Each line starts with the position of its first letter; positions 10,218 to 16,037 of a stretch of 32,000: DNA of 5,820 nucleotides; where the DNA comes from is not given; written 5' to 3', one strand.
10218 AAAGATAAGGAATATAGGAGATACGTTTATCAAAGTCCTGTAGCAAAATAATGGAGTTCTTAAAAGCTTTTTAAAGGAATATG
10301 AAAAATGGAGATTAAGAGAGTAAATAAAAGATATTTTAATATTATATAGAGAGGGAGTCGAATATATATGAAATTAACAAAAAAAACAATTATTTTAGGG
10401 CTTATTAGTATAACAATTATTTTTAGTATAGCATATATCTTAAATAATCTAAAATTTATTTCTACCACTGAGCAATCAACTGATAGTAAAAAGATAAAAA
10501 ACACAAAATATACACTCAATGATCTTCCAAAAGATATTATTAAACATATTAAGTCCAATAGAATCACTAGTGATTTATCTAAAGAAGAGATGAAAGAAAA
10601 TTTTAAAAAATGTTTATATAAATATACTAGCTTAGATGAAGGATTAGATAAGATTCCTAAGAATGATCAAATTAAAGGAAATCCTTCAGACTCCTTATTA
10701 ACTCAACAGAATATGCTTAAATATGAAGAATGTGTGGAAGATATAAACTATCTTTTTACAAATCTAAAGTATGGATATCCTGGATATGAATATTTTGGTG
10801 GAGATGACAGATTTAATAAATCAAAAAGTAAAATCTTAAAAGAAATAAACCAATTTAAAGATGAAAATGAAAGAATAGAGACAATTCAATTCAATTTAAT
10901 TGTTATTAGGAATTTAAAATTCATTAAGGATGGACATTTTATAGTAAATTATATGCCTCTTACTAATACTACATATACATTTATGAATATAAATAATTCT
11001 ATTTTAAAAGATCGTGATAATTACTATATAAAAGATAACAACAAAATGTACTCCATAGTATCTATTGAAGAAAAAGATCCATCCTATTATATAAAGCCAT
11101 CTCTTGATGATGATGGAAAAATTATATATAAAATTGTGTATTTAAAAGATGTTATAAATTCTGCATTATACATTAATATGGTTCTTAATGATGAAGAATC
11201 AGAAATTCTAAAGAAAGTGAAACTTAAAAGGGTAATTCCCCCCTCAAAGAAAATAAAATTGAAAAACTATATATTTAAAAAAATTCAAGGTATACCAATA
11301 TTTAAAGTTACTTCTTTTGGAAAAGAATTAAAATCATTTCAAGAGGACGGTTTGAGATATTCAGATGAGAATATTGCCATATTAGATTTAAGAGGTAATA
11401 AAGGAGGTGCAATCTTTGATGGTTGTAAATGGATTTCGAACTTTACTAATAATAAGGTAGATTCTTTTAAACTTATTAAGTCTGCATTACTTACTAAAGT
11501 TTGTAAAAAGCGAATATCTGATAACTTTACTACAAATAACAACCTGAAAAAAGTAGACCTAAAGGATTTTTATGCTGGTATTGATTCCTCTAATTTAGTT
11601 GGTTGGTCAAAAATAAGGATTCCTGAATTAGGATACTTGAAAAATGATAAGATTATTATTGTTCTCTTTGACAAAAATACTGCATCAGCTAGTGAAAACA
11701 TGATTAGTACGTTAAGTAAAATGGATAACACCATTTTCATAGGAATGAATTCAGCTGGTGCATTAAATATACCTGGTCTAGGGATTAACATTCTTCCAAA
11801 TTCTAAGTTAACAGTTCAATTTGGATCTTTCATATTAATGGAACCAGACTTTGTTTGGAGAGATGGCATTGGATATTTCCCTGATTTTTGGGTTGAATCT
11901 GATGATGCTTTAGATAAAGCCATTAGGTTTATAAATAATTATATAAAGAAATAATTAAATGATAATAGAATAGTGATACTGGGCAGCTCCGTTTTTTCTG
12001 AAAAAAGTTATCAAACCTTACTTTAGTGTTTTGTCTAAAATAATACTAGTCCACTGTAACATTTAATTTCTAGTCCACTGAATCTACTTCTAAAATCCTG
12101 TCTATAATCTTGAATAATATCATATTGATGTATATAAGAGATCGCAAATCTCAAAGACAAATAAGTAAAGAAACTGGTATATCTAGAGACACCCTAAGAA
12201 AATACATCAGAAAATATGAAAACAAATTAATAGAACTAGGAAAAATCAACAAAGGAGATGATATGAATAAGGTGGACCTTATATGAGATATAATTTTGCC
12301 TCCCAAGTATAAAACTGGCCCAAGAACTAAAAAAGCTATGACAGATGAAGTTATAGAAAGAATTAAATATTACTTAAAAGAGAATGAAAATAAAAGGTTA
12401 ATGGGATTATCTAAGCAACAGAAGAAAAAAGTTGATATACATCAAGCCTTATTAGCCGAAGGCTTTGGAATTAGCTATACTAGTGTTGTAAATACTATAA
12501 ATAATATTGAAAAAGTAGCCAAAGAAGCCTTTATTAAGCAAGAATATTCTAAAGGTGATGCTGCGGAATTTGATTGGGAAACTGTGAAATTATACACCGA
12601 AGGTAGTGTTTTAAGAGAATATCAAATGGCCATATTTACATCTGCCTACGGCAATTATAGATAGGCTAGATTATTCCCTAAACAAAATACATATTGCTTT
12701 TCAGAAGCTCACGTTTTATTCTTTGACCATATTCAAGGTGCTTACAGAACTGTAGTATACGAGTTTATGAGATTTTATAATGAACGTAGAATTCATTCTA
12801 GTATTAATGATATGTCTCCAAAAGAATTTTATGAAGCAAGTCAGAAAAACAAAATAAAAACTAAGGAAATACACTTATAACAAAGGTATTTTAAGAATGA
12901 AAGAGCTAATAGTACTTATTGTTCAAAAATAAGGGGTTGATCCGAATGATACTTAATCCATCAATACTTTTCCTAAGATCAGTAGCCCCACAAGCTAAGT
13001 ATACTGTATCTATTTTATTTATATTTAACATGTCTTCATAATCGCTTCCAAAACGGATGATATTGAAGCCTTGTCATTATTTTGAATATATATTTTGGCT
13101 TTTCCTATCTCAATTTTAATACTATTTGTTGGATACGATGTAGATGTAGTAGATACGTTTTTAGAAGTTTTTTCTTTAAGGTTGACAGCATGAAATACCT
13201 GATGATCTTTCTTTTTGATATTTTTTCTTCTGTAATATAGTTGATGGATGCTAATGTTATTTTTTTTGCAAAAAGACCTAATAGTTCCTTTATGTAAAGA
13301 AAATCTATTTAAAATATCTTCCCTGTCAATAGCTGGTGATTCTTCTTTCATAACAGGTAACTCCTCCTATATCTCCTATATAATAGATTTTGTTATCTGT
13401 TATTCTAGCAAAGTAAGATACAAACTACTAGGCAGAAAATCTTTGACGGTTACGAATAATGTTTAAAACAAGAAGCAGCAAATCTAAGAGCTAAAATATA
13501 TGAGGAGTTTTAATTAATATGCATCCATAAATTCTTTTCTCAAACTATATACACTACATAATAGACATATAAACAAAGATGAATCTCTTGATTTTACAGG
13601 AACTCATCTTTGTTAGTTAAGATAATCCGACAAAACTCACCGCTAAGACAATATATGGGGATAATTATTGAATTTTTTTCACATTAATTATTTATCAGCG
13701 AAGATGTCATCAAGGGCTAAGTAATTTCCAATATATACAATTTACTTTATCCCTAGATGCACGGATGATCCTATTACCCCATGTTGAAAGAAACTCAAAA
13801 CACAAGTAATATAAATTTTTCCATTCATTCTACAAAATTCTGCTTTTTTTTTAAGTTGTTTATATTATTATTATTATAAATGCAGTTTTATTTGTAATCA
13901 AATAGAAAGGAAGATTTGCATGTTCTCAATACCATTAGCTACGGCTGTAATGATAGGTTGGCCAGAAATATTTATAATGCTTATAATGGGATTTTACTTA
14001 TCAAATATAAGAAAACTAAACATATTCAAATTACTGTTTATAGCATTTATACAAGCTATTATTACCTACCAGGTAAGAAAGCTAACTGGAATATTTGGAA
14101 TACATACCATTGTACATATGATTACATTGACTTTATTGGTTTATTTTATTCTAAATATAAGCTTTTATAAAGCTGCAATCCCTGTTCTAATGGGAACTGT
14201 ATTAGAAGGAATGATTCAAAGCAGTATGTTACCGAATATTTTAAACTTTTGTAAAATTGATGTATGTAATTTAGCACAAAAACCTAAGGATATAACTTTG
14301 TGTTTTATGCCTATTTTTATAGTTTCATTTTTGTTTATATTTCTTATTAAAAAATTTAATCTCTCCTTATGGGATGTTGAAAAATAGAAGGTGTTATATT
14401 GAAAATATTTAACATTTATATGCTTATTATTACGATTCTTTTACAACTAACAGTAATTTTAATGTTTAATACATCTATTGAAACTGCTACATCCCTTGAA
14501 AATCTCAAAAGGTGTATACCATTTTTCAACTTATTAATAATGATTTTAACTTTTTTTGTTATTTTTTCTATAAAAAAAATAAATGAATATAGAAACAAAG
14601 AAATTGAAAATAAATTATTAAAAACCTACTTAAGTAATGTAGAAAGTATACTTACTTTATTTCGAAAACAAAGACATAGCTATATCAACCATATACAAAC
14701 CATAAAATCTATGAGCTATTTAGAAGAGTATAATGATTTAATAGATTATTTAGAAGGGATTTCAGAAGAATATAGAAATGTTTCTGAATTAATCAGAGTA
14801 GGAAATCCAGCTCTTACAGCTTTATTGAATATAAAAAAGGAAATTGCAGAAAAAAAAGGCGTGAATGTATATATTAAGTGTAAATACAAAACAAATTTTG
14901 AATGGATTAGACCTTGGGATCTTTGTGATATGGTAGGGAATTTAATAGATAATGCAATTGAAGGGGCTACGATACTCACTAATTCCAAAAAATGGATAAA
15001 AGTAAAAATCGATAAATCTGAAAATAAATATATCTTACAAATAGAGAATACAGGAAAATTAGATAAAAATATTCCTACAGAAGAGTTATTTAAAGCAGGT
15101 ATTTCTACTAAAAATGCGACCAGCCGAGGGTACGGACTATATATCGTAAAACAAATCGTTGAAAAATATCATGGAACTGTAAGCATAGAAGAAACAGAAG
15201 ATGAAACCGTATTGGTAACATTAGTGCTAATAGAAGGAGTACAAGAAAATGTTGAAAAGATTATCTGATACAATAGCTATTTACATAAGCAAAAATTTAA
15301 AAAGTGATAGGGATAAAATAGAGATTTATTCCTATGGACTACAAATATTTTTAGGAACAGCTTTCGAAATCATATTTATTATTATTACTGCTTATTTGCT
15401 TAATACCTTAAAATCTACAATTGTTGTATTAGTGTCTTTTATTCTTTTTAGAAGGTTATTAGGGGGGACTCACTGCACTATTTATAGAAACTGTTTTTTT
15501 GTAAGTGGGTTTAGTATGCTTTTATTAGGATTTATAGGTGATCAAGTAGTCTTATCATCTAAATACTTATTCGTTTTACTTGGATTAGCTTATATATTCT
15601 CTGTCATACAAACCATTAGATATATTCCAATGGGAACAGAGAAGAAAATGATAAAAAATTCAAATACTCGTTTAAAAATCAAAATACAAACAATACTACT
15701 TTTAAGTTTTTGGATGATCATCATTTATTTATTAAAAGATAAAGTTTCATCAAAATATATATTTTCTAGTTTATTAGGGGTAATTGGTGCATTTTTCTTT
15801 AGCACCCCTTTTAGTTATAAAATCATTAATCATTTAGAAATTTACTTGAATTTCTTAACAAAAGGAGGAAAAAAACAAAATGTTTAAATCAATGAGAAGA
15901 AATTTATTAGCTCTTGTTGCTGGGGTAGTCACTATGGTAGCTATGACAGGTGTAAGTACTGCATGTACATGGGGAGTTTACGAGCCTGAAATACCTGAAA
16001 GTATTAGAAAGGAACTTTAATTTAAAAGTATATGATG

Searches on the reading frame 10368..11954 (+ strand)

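Call 65: search_protein_families(library=pfam, proteins=[window:10368-11954:+], max_evalue=0.00001)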
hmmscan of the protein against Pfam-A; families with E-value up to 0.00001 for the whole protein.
window:10368-11954:+ (528 aa): 1 family
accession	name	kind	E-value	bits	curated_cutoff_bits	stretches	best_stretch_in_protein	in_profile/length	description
PF03572.23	Peptidase_S41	-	6.4e-09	36.1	24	1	313-467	6-126/165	Peptidase family S41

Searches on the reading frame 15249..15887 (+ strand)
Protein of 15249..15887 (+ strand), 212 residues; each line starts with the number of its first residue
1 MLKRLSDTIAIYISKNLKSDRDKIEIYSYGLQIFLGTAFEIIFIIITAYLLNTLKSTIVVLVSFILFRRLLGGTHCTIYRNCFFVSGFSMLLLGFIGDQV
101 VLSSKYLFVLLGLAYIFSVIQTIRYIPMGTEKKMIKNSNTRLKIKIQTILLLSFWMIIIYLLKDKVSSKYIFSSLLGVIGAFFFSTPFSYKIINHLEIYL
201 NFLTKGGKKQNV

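Call 66: search_protein_families(library=pfam, proteins=[window:15249-15887:+], max_evalue=0.00001)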
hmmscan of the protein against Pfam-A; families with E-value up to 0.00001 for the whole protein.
window:15249-15887:+ (212 aa): 1 family
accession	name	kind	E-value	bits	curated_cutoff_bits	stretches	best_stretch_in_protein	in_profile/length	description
PF04647.20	AgrB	-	1.6e-32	112.8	23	1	7-179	2-175/185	Accessory gene regulator B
